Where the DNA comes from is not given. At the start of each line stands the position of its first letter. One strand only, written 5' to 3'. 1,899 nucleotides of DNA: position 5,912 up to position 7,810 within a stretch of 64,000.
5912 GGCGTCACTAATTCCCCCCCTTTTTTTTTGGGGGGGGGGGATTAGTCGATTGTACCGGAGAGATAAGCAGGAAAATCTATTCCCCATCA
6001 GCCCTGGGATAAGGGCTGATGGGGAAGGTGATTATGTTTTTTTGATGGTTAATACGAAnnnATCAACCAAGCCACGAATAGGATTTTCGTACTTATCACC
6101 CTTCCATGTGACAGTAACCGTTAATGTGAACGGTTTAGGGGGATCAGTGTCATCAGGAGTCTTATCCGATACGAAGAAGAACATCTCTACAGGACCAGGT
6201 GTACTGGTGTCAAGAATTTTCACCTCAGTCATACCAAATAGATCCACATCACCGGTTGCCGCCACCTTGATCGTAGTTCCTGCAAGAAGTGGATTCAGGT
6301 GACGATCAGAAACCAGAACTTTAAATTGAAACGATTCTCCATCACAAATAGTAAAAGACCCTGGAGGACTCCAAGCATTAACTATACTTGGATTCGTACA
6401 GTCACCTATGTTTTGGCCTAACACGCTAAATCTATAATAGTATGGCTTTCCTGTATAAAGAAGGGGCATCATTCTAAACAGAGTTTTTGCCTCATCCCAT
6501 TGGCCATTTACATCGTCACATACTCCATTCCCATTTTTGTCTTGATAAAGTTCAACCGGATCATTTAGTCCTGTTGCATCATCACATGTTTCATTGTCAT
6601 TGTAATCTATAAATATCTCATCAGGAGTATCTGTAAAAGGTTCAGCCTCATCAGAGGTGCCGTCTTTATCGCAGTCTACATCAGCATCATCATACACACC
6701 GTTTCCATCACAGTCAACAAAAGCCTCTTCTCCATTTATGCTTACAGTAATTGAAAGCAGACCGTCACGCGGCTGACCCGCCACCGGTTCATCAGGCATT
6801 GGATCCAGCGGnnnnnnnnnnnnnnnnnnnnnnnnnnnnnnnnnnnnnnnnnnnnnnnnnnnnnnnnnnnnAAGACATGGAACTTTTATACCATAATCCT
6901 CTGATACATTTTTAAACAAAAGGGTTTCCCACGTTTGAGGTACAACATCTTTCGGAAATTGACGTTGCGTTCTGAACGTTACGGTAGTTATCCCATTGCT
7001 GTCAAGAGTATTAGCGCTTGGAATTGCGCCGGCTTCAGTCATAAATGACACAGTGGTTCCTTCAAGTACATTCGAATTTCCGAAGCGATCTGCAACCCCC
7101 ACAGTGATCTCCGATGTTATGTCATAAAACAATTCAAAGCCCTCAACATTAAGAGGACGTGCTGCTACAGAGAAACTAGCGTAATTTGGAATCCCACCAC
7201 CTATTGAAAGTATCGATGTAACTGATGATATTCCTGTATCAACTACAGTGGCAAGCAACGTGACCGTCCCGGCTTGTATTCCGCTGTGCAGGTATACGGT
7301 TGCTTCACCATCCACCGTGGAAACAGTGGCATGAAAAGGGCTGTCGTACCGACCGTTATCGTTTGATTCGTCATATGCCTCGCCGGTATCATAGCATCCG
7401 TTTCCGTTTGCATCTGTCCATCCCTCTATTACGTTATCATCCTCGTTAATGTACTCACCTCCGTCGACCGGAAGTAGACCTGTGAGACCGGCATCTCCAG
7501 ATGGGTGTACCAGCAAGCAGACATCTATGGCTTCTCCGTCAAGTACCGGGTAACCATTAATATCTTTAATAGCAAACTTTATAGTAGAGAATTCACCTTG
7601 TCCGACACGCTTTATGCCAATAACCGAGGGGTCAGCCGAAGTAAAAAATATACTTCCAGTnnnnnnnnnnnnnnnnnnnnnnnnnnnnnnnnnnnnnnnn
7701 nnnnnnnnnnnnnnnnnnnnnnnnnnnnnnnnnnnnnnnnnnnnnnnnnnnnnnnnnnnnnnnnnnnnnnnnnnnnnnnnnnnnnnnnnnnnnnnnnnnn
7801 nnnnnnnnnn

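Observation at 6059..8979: Two uncharacterised lipoproteins hard-wired to the 3' end of pilMNOPQ: a pilQ-coupled 163-aa lipoprotein and a 790-aa Big_1/invasin-like Ca-binding lipoprotein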

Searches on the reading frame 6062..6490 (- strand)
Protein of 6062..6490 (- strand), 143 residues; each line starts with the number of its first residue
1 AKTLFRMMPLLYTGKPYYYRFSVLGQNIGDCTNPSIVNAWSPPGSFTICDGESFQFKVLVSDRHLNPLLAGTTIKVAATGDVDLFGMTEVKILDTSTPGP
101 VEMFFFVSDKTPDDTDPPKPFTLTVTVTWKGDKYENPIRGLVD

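Call 35: search_protein_families(library=pfam, proteins=[window:6062-6490:-], max_evalue=10)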
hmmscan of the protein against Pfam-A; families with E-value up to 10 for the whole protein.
window:6062-6490:- (143 aa): 1 family
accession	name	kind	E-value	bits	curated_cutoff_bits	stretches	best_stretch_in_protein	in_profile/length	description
PF10182.14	Flo11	-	0.026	15.1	25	1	73-130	37-93/151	Flo11 domain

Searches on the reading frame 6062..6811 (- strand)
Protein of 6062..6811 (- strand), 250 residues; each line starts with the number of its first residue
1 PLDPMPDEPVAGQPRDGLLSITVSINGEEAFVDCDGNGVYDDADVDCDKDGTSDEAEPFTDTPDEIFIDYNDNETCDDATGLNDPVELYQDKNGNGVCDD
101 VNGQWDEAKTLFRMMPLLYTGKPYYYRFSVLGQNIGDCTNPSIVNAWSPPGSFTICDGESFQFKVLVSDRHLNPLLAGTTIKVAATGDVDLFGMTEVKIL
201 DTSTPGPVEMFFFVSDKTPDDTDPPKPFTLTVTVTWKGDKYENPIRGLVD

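Call 35: search_protein_families(library=pfam, proteins=[window:6062-6811:-], max_evalue=10)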
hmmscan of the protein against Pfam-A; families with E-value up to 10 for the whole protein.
window:6062-6811:- (250 aa): 1 family
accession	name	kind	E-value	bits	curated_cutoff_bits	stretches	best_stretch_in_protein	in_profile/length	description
PF10182.14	Flo11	-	0.064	13.8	25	1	180-237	37-93/151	Flo11 domain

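Call 48: search_solved_structures(query=window:6062-6811:-, max_evalue=10, show_alignments=3)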
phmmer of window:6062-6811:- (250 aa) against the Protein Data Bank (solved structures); distinct sequences matched with E-value up to 10: 1.
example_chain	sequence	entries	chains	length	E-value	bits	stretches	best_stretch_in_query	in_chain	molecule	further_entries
6o0a_A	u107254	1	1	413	0.65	12.5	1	123-231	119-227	Flavohemoglobin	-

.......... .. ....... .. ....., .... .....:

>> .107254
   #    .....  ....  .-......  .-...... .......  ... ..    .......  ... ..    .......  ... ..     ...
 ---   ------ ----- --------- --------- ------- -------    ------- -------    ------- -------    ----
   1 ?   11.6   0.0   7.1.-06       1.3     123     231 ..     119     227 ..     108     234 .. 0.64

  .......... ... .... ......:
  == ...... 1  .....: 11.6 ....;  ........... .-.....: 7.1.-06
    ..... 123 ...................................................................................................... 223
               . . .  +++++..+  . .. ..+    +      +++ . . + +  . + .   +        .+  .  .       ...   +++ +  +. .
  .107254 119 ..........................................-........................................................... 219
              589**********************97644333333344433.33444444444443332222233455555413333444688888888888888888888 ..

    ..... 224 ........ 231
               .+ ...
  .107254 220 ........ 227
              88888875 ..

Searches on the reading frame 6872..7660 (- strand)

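Call 35: search_protein_families(library=pfam, proteins=[window:6872-7660:-], max_evalue=10)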
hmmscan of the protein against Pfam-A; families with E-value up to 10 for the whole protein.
window:6872-7660:- (263 aa): 2 families
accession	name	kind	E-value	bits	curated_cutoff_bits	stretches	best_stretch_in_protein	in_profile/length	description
PF09134.16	Invasin_D3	-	5.5e-08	33.7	33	2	182-230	21-68/98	Invasin, domain 3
PF18565.7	Glyco_hydro2_C5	-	0.0097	16.2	32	1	106-139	60-94/103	Glycoside hydrolase family 2 C-terminal domain 5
